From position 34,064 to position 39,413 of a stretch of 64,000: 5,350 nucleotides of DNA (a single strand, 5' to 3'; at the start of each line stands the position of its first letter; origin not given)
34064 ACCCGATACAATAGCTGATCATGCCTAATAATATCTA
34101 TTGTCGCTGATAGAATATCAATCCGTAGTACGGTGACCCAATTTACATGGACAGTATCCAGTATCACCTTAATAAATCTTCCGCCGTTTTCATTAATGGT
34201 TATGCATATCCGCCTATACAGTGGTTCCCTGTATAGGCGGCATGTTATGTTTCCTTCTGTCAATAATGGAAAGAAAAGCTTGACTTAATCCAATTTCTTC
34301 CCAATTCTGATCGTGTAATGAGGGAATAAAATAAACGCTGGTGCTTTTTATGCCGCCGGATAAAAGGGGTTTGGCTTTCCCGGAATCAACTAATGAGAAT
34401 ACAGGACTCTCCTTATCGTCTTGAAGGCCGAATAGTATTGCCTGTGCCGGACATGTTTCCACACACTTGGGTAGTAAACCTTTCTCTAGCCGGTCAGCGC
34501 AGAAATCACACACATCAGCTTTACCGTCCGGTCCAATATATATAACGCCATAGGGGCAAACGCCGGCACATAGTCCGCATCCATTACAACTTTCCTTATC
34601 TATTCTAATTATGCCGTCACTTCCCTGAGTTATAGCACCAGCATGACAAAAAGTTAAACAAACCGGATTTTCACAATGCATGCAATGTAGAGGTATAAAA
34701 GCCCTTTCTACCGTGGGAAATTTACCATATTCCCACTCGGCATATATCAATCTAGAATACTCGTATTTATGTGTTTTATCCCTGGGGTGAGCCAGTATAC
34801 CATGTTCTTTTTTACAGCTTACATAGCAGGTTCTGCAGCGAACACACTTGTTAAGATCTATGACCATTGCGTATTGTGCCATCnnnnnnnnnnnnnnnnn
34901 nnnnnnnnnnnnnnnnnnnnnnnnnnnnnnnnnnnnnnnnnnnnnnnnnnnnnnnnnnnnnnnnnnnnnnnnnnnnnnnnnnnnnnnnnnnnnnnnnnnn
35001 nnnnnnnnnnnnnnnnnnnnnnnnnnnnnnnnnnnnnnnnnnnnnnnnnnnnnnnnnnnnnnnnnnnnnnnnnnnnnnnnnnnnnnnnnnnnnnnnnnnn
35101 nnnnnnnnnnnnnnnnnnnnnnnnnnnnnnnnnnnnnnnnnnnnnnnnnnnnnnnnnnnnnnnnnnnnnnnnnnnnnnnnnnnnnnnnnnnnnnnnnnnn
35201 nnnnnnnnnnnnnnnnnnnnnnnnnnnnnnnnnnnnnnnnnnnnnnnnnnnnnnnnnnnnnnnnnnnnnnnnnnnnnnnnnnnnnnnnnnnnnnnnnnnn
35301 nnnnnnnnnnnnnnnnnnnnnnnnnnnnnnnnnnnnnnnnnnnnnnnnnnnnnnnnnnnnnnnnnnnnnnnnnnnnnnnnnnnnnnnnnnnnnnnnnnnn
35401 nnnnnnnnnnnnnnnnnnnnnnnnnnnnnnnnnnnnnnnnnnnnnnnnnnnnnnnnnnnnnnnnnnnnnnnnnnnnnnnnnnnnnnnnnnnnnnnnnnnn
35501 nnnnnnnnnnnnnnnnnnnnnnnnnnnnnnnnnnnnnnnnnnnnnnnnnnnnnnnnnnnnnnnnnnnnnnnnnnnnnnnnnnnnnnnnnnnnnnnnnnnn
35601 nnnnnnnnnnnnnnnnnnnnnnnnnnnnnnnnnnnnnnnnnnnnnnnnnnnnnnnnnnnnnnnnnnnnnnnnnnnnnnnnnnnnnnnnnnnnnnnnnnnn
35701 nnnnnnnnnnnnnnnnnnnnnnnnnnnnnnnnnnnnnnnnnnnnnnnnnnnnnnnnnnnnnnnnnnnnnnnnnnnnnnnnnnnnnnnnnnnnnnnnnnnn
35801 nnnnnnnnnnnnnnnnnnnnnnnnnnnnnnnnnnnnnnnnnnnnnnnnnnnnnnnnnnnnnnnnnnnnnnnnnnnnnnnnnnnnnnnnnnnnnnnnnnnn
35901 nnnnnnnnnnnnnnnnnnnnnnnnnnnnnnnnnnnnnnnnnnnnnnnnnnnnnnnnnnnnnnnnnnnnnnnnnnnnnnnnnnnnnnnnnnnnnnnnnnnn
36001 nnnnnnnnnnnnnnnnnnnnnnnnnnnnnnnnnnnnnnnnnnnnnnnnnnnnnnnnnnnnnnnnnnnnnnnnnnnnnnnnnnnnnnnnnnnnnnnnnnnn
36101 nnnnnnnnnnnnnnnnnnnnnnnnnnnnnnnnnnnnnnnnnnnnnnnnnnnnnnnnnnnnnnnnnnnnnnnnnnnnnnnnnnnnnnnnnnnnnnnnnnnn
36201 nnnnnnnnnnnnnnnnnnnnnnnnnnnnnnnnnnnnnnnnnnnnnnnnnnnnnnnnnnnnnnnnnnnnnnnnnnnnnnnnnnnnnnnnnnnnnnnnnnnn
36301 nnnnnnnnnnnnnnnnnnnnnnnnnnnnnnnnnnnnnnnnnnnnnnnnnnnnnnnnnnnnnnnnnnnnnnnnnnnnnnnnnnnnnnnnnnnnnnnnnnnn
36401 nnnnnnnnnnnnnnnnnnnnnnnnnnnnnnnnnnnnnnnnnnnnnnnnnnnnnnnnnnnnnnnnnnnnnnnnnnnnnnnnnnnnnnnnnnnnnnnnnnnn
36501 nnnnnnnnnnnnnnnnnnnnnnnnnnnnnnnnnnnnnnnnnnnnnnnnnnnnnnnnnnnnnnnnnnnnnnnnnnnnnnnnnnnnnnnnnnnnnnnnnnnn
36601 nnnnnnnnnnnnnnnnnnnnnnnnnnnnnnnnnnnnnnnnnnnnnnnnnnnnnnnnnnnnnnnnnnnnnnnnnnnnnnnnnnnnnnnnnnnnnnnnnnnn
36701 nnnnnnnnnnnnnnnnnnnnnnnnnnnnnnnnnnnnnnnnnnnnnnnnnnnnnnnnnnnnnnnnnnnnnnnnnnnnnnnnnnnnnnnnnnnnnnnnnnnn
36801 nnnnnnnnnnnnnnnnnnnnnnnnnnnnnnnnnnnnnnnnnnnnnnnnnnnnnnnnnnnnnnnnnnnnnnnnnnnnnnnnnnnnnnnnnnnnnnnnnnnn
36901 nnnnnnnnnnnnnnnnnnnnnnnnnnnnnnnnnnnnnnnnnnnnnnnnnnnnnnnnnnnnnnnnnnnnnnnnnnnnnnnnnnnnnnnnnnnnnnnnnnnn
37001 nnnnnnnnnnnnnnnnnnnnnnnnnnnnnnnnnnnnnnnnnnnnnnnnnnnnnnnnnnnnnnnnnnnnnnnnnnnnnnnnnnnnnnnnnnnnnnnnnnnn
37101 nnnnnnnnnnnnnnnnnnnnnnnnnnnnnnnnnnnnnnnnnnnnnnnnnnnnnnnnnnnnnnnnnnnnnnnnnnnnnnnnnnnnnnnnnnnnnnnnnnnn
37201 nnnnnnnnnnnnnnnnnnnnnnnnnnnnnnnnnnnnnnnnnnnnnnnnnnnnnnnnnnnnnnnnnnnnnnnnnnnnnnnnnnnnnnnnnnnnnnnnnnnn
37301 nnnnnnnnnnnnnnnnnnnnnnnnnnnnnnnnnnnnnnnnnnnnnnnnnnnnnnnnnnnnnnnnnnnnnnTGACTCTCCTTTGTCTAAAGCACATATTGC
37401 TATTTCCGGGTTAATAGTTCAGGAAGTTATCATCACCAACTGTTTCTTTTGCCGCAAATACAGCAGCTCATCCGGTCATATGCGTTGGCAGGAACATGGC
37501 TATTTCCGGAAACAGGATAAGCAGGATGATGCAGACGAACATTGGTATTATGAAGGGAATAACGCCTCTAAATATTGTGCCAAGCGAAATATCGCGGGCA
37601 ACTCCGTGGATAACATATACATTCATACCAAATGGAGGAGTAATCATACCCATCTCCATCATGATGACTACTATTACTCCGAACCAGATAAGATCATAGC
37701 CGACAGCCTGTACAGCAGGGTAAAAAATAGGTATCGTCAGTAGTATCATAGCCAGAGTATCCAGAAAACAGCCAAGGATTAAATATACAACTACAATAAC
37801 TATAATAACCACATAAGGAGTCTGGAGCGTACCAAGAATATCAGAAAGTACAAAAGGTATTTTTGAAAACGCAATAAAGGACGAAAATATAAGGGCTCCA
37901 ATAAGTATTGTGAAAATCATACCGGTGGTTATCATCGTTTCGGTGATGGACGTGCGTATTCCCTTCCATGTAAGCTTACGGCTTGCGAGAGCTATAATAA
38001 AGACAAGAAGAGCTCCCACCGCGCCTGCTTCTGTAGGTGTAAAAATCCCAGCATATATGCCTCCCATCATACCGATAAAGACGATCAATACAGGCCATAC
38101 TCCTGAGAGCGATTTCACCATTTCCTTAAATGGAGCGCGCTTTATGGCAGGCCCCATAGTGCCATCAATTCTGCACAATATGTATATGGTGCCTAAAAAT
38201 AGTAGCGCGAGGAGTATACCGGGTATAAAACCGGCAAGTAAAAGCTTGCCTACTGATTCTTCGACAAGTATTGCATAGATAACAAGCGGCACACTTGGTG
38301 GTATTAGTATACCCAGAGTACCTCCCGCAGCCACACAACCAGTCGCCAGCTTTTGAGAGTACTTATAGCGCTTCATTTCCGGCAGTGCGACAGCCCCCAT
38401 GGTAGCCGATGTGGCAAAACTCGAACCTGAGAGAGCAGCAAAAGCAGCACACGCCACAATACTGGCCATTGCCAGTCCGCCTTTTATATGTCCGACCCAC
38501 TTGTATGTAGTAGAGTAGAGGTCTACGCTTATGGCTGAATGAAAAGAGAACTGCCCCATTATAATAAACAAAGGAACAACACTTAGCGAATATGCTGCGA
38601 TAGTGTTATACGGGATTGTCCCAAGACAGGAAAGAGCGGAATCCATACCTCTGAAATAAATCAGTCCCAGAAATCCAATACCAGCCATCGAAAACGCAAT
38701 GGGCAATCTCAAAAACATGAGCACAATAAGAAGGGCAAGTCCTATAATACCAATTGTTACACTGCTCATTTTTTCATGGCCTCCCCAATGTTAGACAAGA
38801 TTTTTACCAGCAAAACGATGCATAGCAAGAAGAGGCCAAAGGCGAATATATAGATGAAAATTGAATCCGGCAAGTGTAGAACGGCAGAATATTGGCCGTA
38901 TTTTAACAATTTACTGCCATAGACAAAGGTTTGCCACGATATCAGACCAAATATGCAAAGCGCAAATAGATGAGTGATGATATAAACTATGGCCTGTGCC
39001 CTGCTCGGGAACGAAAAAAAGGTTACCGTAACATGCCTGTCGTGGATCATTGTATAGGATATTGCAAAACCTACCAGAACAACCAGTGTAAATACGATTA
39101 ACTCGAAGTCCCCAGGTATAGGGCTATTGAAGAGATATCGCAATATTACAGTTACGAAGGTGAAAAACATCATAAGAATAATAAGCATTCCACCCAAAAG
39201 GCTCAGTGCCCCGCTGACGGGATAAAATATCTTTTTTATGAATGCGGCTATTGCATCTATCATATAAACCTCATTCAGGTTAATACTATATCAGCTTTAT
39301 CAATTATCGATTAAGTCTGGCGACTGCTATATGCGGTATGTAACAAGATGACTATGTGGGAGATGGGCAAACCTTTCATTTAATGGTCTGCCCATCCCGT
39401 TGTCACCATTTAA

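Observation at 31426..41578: ~10 kb AT-richer gene block bracketed by a 32/41-nt direct repeat that duplicates the 3' end of the PGI/PMI gene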

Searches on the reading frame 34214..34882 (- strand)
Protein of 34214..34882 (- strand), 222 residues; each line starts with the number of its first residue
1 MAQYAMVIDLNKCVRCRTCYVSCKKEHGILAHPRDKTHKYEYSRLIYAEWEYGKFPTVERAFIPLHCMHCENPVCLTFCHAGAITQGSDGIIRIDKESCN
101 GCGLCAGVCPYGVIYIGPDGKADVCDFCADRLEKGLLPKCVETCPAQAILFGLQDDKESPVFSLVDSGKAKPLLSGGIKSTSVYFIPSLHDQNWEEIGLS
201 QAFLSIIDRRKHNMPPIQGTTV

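Call 7: search_protein_families(library=pfam, proteins=[window:34214-34882:-])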
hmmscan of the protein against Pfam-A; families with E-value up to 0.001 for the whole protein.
window:34214-34882:- (222 aa): 12 families
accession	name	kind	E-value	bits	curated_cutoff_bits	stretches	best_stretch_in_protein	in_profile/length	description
PF13247.11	Fer4_11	-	5.4e-22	78.3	26.2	1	60-152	3-98/100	4Fe-4S dicluster domain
PF12837.12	Fer4_6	-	1.7e-11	43.9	25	2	91-114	1-24/24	4Fe-4S binding domain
PF14697.11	Fer4_21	-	7.2e-11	42.5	35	1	66-114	7-57/59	4Fe-4S dicluster domain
PF12838.12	Fer4_7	-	1.4e-10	41.9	27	1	66-113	1-52/52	4Fe-4S dicluster domain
PF12797.12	Fer4_2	-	1.3e-09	37.9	24.5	2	91-111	2-22/22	4Fe-4S binding domain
PF00037.32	Fer4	-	3.6e-09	36.5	21.1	1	93-115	2-24/24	4Fe-4S binding domain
PF13237.11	Fer4_10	-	5.3e-08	33.1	25.5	1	92-145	2-53/53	4Fe-4S dicluster domain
PF13187.11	Fer4_9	-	1.6e-07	31.7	27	1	66-114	1-52/52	4Fe-4S dicluster domain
PF25160.1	LdpA_Fe-S-bd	-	8.1e-06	26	27.6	1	69-114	4-43/49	LdpA Fe-S cluster-binding domain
PF13183.11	Fer4_8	-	1.5e-05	25.9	27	0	10-82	2-67/68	4Fe-4S dicluster domain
PF13484.11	Fer4_16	-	0.00026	22.1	30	0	96-111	50-65/66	4Fe-4S double cluster binding domain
PF13459.11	Fer4_15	-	0.00099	20.2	22.4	0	92-149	1-64/66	4Fe-4S single cluster domain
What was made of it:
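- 34214..34882 (-): 4Fe-4S electron-transfer subunit of the Mo/W enzyme. Pfam Fer4_11 5e-22 (call 7).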

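Call 61: search_protein_families(library=ncbifam, proteins=[window:34214-34882:-], max_evalue=0.00001)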
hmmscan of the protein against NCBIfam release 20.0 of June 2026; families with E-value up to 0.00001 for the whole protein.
window:34214-34882:- (222 aa): 36 families (the best 25 are shown)
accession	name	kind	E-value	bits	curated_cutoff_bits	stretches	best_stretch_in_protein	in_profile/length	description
TIGR03478.1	DMSO_red_II_bet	subfamily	2.5e-34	118.7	480.7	1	51-198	115-265/321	DMSO reductase family type II enzyme, iron-sulfur subunit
TIGR03149.1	cyt_nit_nrfC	equivalog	4.9e-33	114.4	377.6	1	3-167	38-197/225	cytochrome c nitrite reductase Fe-S protein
NF011569.0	PRK14993.1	equivalog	7.1e-33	114.1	416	1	3-169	43-203/244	tetrathionate reductase subunit TtrB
NF045797.1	DsrO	equivalog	2.1e-31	109.2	200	1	2-185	42-233/235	sulfate reduction electron transfer complex DsrMKJOP subunit DsrO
NF041715.1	arsenate_red_ArrB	equivalog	3.1e-31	108.7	450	2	3-115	2-105/233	arsenate respiratory reductase iron-sulfur subunit ArrB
TIGR02951.1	DMSO_dmsB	equivalog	2.9e-30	105.4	214.1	1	3-155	1-154/161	DMSO/selenate family reductase complex B subunit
NF042979.1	EthbenzDh_ebdB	equivalog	6.8e-28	97.5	740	1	53-193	139-282/354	ethylbenzene dehydrogenase subunit beta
TIGR01582.1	FDH-beta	equivalog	3.4e-26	92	334.7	1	4-159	22-187/283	formate dehydrogenase subunit beta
NF041782.1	mnquin_red_QrcC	equivalog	1.3e-24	87.2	400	1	4-115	1-117/239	menaquinone reductase iron-sulfur cluster-binding subunit QrcC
NF008134.0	PRK10882.1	equivalog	3.9e-22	78.7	263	1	5-156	40-210/329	hydrogenase 2 operon protein HybA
TIGR01660.1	narH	equivalog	7.4e-20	70.8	524.05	1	52-148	168-266/492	nitrate reductase subunit beta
NF045715.1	sulf_resp_HmcB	equivalog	1.9e-19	69.9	420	1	4-156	37-200/307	sulfate respiration complex iron-sulfur protein HmcB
NF038355.1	FDH3_beta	equivalog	5.6e-16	59.1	240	1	5-130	4-123/180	formate dehydrogenase FDH3 subunit beta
NF009451.0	PRK12809.1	equivalog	4.7e-15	54.9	1154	1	7-157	6-140/639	formate-dependent uric acid utilization protein YgfT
NF009408.0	PRK12769.1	equivalog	1.4e-14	53.2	1003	1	6-150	5-143/659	formate-dependent uric acid utilization protein AegA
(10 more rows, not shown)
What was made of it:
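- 34214..34882 (-): NCBIfam matches DMSO-reductase type II beta-like models, below cutoff (call 61).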

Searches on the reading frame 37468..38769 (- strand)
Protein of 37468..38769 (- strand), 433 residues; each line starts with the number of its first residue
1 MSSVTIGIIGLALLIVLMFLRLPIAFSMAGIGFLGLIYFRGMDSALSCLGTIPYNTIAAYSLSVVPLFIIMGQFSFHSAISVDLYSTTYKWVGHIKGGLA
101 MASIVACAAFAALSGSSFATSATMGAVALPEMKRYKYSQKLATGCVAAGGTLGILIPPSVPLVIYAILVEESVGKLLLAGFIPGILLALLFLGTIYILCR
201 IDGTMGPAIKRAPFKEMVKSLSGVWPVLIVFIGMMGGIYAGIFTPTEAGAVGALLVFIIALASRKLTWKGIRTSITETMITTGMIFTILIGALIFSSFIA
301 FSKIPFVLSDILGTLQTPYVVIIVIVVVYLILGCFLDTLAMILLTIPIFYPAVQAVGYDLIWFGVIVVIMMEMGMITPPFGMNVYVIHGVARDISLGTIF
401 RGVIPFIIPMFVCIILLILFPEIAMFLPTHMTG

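Call 7: search_protein_families(library=pfam, proteins=[window:37468-38769:-])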
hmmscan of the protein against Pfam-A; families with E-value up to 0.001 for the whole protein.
window:37468-38769:- (433 aa): 1 family
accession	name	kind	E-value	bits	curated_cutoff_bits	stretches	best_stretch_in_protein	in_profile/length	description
PF06808.19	DctM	-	9.1e-97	324.9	23.8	1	11-423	1-413/413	Tripartite ATP-independent periplasmic transporter, DctM component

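Call 61: search_protein_families(library=ncbifam, proteins=[window:37468-38769:-], max_evalue=0.00001)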
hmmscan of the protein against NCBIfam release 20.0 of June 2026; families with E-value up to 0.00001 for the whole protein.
window:37468-38769:- (433 aa): 3 families
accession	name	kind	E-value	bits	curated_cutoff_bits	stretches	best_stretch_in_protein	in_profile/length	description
TIGR00786.1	dctM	subfamily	4.9e-99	331.8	268.45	1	22-428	2-405/405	TRAP transporter large permease subunit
NF011634.1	PRK15060.1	equivalog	1.4e-51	175.9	800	1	9-424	5-417/425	2,3-diketo-L-gulonate TRAP transporter large permease YiaN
TIGR02123.1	TRAP_fused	subfamily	1.7e-15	56.8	320.65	1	54-425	160-536/615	TRAP transporter fused permease subunit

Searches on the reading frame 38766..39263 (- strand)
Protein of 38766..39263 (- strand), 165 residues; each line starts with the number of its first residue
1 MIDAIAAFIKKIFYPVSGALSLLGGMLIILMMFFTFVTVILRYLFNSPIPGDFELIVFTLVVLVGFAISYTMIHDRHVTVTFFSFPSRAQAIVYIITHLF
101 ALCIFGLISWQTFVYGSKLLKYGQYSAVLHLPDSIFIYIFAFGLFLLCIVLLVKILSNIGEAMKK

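Call 7: search_protein_families(library=pfam, proteins=[window:38766-39263:-])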
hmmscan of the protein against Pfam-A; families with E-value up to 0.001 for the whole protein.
window:38766-39263:- (165 aa): 1 family
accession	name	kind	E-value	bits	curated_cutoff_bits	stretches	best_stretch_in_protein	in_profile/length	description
PF04290.18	DctQ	-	7e-22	78.2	28.3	1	31-158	1-129/132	Tripartite ATP-independent periplasmic transporters, DctQ component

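Call 61: search_protein_families(library=ncbifam, proteins=[window:38766-39263:-], max_evalue=0.00001)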
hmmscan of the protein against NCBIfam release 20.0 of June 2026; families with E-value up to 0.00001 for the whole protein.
window:38766-39263:- (165 aa): 0 families
